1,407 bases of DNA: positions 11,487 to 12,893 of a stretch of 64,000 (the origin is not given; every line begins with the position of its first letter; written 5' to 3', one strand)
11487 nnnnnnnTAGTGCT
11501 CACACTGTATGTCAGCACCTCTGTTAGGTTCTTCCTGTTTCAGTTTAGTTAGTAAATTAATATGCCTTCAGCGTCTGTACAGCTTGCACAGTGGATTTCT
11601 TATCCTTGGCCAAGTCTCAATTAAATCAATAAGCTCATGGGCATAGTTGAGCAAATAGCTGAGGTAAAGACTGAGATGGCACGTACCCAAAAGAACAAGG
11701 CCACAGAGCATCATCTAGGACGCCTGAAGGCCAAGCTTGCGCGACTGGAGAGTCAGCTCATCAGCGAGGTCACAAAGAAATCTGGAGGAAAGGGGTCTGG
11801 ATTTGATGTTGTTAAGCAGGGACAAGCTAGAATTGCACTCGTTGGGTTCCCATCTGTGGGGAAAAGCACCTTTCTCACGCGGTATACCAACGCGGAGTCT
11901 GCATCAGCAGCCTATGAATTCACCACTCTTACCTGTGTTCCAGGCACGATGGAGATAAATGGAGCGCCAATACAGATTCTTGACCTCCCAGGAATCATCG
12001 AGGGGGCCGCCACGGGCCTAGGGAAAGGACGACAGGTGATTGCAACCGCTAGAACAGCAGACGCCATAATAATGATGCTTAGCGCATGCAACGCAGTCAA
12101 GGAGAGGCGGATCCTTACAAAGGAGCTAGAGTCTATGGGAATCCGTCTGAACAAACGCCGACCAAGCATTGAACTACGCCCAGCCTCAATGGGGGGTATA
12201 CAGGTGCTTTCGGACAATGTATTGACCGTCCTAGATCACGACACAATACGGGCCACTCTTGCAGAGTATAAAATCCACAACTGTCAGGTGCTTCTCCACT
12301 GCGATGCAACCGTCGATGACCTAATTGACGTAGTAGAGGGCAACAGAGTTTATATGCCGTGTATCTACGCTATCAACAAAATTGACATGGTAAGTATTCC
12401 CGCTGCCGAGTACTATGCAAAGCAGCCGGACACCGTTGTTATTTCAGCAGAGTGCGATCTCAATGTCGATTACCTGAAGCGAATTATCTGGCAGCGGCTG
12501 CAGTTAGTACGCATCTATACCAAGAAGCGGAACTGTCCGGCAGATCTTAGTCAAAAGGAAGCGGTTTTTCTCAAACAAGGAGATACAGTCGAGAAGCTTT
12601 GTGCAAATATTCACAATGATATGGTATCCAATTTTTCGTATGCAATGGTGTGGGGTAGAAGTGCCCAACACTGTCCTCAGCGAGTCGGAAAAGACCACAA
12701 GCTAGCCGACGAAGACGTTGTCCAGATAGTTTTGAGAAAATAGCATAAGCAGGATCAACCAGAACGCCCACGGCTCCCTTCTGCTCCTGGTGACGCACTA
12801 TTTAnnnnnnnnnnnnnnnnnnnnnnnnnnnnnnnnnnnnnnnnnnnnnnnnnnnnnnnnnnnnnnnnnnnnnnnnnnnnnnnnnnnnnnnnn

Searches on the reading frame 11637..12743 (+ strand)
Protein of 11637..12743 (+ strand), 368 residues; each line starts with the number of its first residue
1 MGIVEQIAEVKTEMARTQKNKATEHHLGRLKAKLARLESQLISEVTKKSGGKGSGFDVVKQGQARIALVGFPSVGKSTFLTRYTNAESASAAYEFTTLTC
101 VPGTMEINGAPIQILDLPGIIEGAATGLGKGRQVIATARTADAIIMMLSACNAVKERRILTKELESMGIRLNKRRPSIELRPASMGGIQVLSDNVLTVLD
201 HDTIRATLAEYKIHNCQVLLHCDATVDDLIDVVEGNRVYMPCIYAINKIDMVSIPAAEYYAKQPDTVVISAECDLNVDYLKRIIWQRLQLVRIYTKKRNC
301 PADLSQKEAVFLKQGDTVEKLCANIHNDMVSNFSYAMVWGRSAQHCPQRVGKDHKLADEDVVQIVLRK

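Call 35: search_protein_families(library=pfam, proteins=[window:11637-12743:+], max_evalue=0.01)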
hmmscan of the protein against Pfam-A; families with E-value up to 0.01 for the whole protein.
window:11637-12743:+ (368 aa): 5 families
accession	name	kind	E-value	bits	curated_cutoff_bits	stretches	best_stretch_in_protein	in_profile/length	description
PF16897.10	MMR_HSR1_Xtn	-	1e-36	125.6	35.2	1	186-290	2-106/106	C-terminal region of MMR_HSR1 domain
PF01926.29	MMR_HSR1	-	8.5e-20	71.4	21.9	1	65-170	1-102/113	50S ribosome-binding GTPase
PF02824.27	TGS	-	8.6e-15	55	22.2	1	291-365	1-59/60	TGS domain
PF02421.24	FeoB_N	-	7.8e-09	35.7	27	1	65-168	2-105/156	Ferrous iron transport protein B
PF00350.29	Dynamin_N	-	0.0044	17.5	27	0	108-165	99-155/168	Dynamin family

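Call 49: find_homologous_proteins(query=window:11637-12743:+, max_evalue=1e-60)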
Query window:11637-12743:+ (368 aa): 7118 proteins with E <= 1e-60 among 8000 candidates; the best 120 are listed.
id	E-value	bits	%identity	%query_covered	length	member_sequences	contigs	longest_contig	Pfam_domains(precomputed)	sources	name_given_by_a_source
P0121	2.0e-239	811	99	100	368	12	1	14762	PF02824.28,PF01926.30,PF02421.25,PF16897.11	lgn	-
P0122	3.6e-228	774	93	100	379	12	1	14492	PF02824.28,PF01926.30,PF02421.25,PF16897.11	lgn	-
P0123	7.9e-174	596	72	100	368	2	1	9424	PF02824.28,PF01926.30,PF02421.25,PF16897.11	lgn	-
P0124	2.3e-172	591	56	72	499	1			PF01926.30,PF00350.30,PF02421.25,PF16897.11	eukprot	eukprot:sb/3464071/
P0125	4.4e-158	544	65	100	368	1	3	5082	PF02824.28,PF01926.30,PF02421.25,PF16897.11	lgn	-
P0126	4.2e-157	541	65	100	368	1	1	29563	PF02824.28,PF01926.30,PF02421.25,PF16897.11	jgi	-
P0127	1.8e-151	522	63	100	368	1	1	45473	PF02824.28,PF01926.30,PF02421.25,PF16897.11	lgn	-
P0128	3.3e-139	482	60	100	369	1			PF02824.28,PF01926.30,PF02421.25,PF16897.11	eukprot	eukprot:gnl/Dysnectes_brevis/1678_a1908_1052.p1 GENE.gnl/Dysnectes_brevis/1678_a1908_1052~~gnl/Dysne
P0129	1.2e-138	480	51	100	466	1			PF02824.28,PF01926.30,PF02421.25,PF16897.11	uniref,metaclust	uniref:Developmentally-regulated GTP-binding protein 2 n=1 Tax=Anopheles maculatus TaxID=74869 RepID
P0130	4.0e-129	449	47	99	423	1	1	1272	PF02824.28,PF01926.30,PF02421.25,PF16897.11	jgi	-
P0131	4.6e-129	449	56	99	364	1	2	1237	PF02824.28,PF01926.30,PF02421.25,PF16897.11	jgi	-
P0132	8.7e-129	448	56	99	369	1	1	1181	PF02824.28,PF01926.30,PF02421.25,PF16897.11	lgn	-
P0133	9.8e-129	447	57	99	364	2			PF02824.28,PF01926.30,PF02421.25,PF16897.11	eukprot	eukprot:scpid71279/ scgid32613/ Developmentally-regulated GTP-binding protein 2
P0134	7.6e-127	441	56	100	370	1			PF02824.28,PF01926.30,PF02421.25,PF16897.11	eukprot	eukprot:TRINITY_DN17532_c0_g1_i1.p1 TRINITY_DN17532_c0_g1~~TRINITY_DN17532_c0_g1_i1.p1 ORF type:comp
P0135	2.2e-126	440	45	99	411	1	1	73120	PF02824.28,PF01926.30,PF00350.30,PF02421.25,PF16897.11,PF13191.13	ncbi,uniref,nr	ncbi:putative GTP-binding protein C02F5.3 [Toxocara canis]|uniref:Putative GTP-binding protein C02F5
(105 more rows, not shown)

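Call 50: find_encoding_contigs(protein=P0123, flank=10000, max_places=3)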
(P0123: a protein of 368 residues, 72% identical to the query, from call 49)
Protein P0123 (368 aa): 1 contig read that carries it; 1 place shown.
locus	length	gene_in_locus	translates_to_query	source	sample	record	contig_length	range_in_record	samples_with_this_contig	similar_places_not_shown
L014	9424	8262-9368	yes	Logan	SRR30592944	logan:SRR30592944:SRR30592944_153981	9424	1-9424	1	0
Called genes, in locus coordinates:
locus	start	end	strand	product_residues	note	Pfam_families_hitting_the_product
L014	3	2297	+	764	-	?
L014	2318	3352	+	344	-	PF12796:Ank_2, PF13637:Ank_4 (faint), PF13857:Ank_5 (faint), PF00023:Ank (faint), PF13606:Ank_3 (faint), PF12796:Ank_2 (weak)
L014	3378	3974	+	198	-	-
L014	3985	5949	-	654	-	PF01602:Adaptin_N (faint), PF02985:HEAT (faint), PF12717:Cnd1 (faint), PF13646:HEAT_2 (faint), PF20926:Htt_N-HEAT_1 (faint), PF21581:SCD (faint), PF23227:HEAT_MROH2B_C (faint), PF22956:PIK3R4-like_middle (weak), +3 more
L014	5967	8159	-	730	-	PF14738:CFAP91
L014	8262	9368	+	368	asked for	PF01926:MMR_HSR1, PF02421:FeoB_N, PF16897:MMR_HSR1_Xtn, PF02824:TGS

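Call 51: find_encoding_contigs(protein=P0127, flank=10000, max_places=2)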
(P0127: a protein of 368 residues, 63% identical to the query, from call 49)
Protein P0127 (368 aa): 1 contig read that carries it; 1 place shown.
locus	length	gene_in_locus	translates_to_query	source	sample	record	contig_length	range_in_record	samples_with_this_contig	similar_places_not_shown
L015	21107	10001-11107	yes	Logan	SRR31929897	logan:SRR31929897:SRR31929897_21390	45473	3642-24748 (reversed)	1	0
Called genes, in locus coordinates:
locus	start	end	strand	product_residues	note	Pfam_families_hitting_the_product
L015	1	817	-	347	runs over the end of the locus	PF00406:ADK, PF13671:AAA_33 (faint), PF13207:AAA_17 (weak)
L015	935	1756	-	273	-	-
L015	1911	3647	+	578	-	-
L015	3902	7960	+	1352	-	-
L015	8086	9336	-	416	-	PF00892:EamA, PF16913:PUNUT (weak), PF06027:SLC35F, PF08627:CRT-like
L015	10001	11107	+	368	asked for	PF01926:MMR_HSR1, PF02421:FeoB_N, PF16897:MMR_HSR1_Xtn, PF02824:TGS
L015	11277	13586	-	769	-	-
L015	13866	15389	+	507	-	PF13913:zf-C2HC_2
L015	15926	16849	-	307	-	PF00069:Pkinase, PF07714:PK_Tyr_Ser-Thr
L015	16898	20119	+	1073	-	-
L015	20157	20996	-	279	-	PF01873:eIF-5_eIF-2B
